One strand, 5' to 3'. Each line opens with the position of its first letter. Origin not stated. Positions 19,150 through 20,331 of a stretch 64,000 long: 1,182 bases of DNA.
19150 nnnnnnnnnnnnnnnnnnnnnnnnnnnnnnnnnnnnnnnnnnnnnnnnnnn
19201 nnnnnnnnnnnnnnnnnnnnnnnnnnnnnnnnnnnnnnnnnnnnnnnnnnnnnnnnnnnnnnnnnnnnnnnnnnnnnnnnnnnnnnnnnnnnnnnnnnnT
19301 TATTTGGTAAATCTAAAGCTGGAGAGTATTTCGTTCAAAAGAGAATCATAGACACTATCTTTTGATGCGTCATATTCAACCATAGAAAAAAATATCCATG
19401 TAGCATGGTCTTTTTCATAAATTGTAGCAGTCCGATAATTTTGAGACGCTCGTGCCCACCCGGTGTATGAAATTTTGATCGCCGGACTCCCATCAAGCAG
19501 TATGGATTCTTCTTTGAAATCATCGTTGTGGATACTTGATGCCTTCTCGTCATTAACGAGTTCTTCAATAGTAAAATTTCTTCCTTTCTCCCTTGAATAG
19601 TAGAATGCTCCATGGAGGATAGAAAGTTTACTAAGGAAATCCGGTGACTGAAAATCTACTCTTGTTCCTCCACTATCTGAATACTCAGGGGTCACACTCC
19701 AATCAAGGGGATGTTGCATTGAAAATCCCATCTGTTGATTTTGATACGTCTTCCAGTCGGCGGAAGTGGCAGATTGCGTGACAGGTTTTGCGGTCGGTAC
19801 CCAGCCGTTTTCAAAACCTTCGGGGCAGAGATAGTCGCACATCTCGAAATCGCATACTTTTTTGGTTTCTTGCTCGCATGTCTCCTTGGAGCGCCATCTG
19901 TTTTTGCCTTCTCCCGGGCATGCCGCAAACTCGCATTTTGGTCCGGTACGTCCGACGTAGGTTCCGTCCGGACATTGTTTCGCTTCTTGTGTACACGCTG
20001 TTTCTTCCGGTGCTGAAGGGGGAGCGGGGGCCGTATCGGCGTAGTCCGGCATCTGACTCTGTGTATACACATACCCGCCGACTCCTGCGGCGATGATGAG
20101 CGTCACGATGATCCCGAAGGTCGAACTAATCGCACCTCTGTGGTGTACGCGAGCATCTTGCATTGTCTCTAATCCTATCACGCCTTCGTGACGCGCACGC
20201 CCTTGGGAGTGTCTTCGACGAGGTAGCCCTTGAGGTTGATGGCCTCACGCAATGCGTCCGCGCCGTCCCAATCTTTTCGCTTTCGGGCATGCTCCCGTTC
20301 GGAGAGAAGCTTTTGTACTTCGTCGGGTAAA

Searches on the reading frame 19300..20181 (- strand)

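Call 6: search_protein_families(library=pfam, proteins=[window:19300-20181:-], max_evalue=0.1)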
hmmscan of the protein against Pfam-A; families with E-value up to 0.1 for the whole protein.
window:19300-20181:- (293 aa): 2 families
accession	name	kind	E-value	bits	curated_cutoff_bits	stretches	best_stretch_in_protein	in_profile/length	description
PF18933.6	PsbP_2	-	2.8e-05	24.7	27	1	136-269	37-166/184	PsbP-like protein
PF22852.1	SoxE_N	-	0.0068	16.7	27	1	17-44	3-33/48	Sulfocyanin, N-terminal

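Call 79: search_protein_families(library=ncbifam, proteins=[window:19300-20181:-], max_evalue=0.1)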
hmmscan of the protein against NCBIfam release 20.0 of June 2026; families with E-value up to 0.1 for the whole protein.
window:19300-20181:- (293 aa): 0 families
